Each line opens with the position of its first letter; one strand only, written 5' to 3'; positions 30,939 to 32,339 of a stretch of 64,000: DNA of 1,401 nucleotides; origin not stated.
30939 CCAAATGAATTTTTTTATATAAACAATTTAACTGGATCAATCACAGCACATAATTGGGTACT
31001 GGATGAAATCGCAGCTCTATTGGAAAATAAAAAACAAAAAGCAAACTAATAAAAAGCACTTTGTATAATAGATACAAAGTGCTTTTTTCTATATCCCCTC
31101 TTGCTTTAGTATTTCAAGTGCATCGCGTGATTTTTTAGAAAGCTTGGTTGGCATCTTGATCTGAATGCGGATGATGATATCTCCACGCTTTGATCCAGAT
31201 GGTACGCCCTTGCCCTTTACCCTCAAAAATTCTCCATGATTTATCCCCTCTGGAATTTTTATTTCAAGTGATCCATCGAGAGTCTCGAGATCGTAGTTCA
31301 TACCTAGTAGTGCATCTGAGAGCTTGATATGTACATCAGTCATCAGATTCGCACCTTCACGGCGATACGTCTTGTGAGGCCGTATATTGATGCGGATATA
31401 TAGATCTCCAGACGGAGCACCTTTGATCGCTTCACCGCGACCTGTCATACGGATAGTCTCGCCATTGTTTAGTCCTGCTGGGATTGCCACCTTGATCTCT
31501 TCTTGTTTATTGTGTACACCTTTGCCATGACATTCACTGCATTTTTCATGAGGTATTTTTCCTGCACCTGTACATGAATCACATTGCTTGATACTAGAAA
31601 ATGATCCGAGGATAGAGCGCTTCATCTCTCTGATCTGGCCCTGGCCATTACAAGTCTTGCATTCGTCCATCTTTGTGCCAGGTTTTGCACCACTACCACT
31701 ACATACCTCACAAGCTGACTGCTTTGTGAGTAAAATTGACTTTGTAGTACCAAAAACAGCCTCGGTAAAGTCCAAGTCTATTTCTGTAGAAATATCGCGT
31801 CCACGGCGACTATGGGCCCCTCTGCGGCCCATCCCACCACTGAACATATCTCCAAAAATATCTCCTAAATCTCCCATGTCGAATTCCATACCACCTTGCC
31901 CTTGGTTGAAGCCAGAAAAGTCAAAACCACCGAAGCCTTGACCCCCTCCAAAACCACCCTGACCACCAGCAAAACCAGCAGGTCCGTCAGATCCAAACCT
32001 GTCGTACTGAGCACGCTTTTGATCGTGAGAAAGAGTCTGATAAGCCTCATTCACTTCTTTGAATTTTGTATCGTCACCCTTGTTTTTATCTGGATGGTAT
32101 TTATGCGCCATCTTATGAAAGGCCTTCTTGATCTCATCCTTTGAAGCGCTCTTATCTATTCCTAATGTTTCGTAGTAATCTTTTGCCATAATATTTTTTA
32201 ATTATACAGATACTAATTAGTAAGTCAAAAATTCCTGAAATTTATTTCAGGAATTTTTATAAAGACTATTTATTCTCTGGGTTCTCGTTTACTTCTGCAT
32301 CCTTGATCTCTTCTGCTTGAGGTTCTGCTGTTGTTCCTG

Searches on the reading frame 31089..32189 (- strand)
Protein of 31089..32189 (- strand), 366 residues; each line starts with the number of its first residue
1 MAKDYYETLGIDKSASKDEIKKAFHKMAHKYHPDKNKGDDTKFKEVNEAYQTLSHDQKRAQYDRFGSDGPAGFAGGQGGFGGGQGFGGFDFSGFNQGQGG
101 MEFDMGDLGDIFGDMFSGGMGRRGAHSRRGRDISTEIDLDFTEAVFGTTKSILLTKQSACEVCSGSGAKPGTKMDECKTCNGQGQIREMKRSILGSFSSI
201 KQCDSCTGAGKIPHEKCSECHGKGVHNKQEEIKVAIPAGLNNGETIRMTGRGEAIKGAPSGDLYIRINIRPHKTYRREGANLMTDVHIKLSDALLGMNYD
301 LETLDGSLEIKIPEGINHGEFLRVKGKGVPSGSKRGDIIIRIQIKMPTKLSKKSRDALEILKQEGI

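Call 31: search_protein_families(library=pfam, proteins=[window:31089-32189:-], max_evalue=0.001)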
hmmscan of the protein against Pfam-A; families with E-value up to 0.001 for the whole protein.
window:31089-32189:- (366 aa): 4 families
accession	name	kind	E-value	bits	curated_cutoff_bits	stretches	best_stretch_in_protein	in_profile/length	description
PF01556.23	DnaJ_C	-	6.4e-46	156.6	26.6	1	134-347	2-152/152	DnaJ C terminal domain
PF00226.36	DnaJ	-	8.4e-24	83.9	27.8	1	4-63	1-63/63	DnaJ domain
PF00684.25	DnaJ_CXXCXGXG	-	1.3e-15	57.8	32.7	1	160-224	1-65/65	DnaJ central domain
PF15777.11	Anti-TRAP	-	7e-05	23.2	32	0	202-225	12-41/59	Tryptophan RNA-binding attenuator protein inhibitory protein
